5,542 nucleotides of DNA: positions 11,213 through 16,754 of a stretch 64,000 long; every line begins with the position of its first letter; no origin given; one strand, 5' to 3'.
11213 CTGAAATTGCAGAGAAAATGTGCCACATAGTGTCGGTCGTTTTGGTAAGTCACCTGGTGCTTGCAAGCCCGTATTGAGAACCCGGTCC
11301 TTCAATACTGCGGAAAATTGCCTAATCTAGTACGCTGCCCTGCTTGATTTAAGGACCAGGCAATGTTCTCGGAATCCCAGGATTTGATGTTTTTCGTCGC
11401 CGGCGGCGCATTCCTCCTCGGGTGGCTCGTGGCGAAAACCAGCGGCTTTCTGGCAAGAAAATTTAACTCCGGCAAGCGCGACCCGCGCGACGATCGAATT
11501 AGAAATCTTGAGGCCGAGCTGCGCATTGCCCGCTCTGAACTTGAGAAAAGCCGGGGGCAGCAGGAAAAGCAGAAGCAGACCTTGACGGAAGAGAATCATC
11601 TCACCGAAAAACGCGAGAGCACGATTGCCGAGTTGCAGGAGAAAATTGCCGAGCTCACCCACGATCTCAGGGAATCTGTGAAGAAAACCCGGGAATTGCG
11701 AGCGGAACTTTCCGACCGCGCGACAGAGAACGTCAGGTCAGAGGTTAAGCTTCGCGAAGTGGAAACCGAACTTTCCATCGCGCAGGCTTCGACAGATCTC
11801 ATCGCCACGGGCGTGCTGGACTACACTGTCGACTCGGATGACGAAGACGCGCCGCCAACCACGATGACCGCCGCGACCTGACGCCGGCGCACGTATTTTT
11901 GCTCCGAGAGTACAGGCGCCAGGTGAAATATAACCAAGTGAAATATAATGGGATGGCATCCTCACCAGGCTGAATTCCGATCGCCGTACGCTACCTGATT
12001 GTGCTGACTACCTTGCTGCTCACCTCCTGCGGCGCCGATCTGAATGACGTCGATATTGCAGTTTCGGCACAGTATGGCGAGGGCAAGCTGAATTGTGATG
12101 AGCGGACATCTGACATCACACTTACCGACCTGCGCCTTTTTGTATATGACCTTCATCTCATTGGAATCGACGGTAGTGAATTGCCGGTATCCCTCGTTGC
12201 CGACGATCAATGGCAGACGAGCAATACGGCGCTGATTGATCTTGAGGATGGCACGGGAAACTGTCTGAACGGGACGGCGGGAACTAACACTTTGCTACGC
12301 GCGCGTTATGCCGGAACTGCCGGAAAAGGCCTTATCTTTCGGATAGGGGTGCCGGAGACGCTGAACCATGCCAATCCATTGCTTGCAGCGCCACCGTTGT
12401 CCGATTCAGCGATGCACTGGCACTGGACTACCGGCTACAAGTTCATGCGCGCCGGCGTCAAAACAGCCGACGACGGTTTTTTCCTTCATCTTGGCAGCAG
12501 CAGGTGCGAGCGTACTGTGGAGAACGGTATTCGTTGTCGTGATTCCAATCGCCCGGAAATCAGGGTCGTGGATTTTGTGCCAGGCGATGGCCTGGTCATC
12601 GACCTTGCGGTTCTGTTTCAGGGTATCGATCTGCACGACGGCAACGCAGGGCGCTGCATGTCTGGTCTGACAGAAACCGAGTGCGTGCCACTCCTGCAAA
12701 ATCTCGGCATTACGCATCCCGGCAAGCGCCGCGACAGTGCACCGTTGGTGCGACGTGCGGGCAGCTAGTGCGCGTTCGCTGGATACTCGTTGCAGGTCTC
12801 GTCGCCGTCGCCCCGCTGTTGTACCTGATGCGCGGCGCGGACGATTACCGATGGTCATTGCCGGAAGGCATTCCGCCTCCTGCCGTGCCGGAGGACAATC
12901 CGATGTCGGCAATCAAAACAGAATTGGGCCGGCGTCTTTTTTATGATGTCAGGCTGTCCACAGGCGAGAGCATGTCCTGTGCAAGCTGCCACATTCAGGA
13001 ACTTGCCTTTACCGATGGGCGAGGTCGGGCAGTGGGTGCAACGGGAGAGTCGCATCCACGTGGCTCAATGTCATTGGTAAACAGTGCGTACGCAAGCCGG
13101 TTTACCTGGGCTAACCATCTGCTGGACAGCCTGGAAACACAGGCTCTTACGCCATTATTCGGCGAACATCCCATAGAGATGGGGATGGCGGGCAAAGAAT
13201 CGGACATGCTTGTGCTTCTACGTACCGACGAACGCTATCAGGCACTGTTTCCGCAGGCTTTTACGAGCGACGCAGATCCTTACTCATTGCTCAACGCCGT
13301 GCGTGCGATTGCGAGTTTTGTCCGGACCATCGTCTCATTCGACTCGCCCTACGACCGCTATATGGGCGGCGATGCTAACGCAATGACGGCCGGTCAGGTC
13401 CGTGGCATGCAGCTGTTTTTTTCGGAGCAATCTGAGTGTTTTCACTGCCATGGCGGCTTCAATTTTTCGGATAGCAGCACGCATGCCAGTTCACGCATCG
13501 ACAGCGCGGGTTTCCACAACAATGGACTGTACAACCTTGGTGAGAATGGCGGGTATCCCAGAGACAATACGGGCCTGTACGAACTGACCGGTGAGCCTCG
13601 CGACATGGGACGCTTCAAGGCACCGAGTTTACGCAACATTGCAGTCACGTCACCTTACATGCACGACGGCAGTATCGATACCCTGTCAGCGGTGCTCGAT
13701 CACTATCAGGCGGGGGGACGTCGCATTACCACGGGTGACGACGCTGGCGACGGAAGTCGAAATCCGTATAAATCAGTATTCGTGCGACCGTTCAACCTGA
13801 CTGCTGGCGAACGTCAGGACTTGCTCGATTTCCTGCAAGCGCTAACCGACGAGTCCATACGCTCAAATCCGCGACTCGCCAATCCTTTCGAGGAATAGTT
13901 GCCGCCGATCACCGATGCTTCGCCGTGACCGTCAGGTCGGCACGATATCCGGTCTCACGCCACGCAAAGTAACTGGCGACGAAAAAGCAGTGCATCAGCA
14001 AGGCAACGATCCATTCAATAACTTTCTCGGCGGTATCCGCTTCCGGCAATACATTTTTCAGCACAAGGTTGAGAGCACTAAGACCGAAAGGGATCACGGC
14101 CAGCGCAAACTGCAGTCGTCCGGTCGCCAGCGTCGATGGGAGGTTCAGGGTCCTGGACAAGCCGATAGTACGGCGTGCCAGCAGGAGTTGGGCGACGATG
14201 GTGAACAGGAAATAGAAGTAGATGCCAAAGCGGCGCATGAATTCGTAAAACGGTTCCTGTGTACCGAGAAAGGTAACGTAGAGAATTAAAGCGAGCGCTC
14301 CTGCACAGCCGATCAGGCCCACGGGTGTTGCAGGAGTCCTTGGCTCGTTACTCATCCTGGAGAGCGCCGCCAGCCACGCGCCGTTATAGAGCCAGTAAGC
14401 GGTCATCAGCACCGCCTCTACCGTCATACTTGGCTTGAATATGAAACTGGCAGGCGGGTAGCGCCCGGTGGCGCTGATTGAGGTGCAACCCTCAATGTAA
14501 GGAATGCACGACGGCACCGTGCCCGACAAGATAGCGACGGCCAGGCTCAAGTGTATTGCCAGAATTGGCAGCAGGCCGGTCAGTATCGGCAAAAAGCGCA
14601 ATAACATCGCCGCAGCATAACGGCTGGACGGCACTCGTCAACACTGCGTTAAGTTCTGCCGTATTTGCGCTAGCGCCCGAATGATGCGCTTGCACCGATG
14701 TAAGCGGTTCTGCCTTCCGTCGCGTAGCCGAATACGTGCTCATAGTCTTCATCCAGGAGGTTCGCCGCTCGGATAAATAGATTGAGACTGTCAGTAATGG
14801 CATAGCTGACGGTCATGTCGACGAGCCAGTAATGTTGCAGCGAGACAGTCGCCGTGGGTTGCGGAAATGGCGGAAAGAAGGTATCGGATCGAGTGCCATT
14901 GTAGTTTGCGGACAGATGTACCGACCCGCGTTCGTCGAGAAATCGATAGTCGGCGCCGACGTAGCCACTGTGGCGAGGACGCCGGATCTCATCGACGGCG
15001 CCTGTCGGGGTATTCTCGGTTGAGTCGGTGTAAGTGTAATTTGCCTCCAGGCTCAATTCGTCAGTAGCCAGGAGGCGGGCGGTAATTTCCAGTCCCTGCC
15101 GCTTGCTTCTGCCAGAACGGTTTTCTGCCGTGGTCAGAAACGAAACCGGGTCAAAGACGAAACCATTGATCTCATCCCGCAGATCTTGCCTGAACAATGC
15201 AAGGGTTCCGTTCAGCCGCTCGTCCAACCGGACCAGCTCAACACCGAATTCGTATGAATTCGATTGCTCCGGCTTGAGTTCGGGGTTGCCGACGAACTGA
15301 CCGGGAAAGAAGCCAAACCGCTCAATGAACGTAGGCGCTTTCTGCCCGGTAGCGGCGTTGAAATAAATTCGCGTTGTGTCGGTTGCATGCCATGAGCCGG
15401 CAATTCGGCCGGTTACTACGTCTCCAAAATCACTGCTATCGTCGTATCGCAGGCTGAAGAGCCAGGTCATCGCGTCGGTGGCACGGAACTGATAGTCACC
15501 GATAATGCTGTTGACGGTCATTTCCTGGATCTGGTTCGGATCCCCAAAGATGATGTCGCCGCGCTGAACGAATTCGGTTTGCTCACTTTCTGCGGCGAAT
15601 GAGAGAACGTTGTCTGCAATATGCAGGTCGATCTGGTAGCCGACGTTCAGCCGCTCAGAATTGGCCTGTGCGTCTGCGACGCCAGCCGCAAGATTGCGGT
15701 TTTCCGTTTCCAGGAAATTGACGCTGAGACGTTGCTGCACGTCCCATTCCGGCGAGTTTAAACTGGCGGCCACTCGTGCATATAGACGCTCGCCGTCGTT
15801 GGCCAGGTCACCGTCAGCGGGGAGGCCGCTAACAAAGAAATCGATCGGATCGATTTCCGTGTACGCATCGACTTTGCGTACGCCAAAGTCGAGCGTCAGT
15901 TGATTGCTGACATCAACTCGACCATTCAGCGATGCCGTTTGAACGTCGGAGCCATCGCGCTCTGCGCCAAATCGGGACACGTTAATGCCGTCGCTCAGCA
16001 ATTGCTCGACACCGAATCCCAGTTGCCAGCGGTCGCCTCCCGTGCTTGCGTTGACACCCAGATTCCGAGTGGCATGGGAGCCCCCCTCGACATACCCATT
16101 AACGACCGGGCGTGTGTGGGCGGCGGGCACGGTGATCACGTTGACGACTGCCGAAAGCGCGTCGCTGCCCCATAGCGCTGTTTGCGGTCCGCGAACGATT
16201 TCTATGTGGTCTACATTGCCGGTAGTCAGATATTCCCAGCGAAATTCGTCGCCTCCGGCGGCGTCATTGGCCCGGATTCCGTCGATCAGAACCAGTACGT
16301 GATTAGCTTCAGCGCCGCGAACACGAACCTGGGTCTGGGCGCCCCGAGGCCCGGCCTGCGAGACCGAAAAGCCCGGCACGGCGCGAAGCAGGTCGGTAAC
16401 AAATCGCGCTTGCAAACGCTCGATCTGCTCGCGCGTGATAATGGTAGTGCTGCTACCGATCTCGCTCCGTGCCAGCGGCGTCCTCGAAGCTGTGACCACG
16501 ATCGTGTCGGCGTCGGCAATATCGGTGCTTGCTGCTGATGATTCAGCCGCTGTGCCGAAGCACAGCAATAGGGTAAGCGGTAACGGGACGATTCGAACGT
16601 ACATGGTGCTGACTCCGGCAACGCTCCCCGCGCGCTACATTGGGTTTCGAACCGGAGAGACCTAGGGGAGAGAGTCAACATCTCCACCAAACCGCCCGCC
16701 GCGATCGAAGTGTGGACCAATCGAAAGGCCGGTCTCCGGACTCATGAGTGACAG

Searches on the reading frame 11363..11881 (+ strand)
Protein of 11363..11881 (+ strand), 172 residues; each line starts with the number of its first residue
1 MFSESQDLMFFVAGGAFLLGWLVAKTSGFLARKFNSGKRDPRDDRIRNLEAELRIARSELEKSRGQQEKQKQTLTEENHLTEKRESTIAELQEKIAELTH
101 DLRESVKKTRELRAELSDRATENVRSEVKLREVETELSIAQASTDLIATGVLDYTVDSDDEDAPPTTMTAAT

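Call 51: search_protein_families(library=pfam, proteins=[window:11363-11881:+], max_evalue=0.01)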
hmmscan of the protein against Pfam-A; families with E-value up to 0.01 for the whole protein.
window:11363-11881:+ (172 aa): 2 families
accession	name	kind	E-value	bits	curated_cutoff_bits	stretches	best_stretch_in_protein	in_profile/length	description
PF08614.16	ATG16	-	0.0009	19.9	33.7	1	44-142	29-130/200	Autophagy protein 16 (ATG16)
PF00846.24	Hanta_nucleocap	-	0.0076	15.7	27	1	44-116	9-79/428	Hantavirus nucleocapsid protein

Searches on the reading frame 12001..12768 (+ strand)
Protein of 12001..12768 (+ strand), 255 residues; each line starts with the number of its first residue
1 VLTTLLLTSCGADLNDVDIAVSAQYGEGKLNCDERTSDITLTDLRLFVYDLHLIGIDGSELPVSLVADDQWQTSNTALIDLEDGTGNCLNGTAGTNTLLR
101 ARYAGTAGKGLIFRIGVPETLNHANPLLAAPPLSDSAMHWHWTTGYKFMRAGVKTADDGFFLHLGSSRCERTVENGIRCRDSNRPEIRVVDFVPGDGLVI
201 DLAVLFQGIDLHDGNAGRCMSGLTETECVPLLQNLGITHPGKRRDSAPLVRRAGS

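Call 51: search_protein_families(library=pfam, proteins=[window:12001-12768:+], max_evalue=0.01)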
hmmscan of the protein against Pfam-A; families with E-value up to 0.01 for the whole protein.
window:12001-12768:+ (255 aa): 1 family
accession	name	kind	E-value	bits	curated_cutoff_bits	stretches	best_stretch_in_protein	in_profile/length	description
PF20243.3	MbnP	-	3.6e-27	95.9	27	1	16-221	3-189/189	MbnP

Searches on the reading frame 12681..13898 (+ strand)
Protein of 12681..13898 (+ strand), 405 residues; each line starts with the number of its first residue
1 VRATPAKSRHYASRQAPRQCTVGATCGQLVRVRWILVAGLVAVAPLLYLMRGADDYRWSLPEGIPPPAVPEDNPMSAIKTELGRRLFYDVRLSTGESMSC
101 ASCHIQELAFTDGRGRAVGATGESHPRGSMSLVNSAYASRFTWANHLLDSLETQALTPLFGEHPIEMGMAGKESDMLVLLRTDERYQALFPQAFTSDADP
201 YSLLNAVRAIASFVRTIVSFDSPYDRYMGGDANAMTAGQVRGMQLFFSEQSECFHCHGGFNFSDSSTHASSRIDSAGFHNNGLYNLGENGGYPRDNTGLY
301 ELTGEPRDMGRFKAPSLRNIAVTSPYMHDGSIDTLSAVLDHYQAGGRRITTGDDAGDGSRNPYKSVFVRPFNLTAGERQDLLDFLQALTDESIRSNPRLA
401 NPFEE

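Call 30: search_protein_families(library=pfam, proteins=[window:12681-13898:+], max_evalue=0.001)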
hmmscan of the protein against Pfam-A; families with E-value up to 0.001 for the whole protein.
window:12681-13898:+ (405 aa): 2 families
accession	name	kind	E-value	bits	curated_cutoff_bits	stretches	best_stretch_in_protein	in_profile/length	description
PF03150.19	CCP_MauG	-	7.5e-43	147.2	25.6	1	79-232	3-148/149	Di-haem cytochrome c peroxidase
PF21419.2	RoxA-like_Cyt-c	-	6.8e-05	22.8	26.7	1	312-340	2-30/39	RoxA-like, cytochrome c-like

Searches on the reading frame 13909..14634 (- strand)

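Call 30: search_protein_families(library=pfam, proteins=[window:13909-14634:-], max_evalue=0.001)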
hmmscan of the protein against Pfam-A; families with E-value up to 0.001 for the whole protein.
window:13909-14634:- (241 aa): 1 family
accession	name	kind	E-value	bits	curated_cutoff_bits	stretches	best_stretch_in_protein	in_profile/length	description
PF10277.15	Frag1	-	2.7e-09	37.4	30.3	1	13-223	3-215/220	Frag1/DRAM/Sfk1 family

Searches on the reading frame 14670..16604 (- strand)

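Call 29: search_protein_families(library=pfam, proteins=[window:14670-16604:-], max_evalue=0.001)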
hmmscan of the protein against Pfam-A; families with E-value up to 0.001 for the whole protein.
window:14670-16604:- (644 aa): 3 families
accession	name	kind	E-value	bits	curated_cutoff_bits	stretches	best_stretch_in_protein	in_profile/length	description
PF00593.30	TonB_dep_Rec_b-barrel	-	1.2e-40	141.2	27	1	179-616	14-436/436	TonB dependent receptor-like, beta-barrel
PF07715.20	Plug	-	6.8e-25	88.1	23.9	1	47-153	3-107/107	TonB-dependent Receptor Plug Domain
PF14905.12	OMP_b-brl_3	-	4.3e-08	33.1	27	1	437-623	207-380/408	Outer membrane protein beta-barrel family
